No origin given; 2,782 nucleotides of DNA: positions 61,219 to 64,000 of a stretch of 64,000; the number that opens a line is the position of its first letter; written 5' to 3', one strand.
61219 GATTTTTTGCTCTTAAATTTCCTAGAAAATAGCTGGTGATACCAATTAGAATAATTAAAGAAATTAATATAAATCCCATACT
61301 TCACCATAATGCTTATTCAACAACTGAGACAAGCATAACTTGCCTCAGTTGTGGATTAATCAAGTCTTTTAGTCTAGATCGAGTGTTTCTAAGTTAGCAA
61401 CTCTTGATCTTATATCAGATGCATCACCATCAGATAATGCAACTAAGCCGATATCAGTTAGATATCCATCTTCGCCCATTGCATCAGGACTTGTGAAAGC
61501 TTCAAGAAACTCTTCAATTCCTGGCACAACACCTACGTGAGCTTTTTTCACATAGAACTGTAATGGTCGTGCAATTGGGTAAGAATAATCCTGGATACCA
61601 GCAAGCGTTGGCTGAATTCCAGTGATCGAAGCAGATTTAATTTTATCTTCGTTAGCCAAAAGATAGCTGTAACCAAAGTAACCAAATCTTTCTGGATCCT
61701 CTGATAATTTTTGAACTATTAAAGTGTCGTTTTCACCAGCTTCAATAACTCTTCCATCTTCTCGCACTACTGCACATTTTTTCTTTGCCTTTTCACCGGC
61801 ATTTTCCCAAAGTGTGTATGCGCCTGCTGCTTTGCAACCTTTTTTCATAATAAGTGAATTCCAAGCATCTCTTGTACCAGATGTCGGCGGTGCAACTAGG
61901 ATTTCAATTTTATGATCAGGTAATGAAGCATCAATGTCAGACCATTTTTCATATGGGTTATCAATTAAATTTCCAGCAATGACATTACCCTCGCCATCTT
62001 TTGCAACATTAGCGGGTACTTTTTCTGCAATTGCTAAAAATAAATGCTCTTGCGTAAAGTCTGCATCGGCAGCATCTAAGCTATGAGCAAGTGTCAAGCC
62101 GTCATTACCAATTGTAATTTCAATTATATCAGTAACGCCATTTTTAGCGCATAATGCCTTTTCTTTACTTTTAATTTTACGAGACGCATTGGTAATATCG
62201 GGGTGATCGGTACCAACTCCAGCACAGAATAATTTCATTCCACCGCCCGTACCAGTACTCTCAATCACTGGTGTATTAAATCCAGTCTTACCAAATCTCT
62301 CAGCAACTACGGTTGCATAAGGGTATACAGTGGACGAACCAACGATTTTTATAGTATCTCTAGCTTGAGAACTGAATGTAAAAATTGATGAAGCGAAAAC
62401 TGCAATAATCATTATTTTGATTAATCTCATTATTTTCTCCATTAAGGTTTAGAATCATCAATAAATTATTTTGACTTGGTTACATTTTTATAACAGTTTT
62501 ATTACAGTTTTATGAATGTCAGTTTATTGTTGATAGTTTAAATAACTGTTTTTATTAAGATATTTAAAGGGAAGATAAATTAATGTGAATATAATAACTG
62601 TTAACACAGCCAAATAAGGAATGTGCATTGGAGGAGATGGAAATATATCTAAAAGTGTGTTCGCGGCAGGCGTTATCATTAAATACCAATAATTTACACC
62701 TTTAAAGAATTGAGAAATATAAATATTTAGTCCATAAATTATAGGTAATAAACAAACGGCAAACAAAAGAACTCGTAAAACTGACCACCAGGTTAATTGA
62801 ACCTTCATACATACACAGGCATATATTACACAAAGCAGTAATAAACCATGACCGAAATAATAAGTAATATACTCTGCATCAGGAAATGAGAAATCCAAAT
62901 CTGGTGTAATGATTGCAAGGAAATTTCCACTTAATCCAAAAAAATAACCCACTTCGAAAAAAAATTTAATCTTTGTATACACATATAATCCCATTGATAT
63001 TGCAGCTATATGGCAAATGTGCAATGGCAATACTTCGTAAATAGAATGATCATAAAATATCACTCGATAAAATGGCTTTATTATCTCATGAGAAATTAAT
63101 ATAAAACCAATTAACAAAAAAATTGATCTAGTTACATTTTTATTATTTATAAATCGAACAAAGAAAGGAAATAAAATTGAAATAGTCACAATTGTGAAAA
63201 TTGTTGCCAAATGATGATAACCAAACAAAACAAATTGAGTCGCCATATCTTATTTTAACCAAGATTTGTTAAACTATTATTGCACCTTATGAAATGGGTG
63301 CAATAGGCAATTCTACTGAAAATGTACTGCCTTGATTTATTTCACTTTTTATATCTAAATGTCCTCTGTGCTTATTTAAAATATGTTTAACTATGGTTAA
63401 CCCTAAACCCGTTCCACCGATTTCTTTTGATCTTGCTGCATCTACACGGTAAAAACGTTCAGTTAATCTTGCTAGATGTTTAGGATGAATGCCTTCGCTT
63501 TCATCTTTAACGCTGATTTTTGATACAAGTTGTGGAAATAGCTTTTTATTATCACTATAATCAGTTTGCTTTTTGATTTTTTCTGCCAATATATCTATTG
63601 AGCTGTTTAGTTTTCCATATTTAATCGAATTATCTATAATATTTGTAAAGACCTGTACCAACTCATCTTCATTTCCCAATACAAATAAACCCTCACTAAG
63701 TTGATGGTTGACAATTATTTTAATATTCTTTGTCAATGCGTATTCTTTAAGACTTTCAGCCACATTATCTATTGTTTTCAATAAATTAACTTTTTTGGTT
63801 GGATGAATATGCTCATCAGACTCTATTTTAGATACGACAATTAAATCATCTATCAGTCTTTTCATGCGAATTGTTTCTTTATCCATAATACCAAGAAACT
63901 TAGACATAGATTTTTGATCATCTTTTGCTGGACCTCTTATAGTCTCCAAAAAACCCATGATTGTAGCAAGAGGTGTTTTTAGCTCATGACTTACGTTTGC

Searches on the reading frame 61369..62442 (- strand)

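Call 6: search_protein_families(library=ncbifam, proteins=[window:61369-62442:-], max_evalue=0.00001)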
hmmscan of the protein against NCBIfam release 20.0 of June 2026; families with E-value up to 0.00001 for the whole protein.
window:61369-62442:- (357 aa): 1 family
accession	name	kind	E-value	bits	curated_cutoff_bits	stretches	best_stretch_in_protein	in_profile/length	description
TIGR02136.1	ptsS_2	subfamily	1.3e-38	132.8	206.6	1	19-327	28-292/295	phosphate ABC transporter substrate-binding protein PstS family protein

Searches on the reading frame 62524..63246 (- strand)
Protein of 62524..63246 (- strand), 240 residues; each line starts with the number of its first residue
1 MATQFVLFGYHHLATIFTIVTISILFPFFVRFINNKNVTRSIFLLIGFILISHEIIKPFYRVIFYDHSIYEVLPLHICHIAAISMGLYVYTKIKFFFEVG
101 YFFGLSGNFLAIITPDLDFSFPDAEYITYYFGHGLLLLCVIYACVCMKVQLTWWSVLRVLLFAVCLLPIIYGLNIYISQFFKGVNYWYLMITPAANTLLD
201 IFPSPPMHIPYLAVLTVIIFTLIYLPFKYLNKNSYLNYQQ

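Call 67: search_protein_families(library=pfam, proteins=[window:62524-63246:-], max_evalue=0.0001)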
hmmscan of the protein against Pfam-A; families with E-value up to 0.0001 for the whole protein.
window:62524-63246:- (240 aa): 1 family
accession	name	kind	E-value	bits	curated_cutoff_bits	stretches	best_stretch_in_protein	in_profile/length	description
PF14808.11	TMEM164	-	1.1e-36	126.8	25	1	7-224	1-217/217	TMEM164 family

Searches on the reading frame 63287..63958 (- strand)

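Call 67: search_protein_families(library=pfam, proteins=[window:63287-63958:-], max_evalue=0.0001)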
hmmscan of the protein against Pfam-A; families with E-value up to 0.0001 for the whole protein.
window:63287-63958:- (223 aa): 1 family
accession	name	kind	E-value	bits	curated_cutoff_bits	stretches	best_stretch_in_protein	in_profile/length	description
PF02518.31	HATPase_c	-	7.3e-22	78.3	26.4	1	95-220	1-110/111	Histidine kinase-, DNA gyrase B-, and HSP90-like ATPase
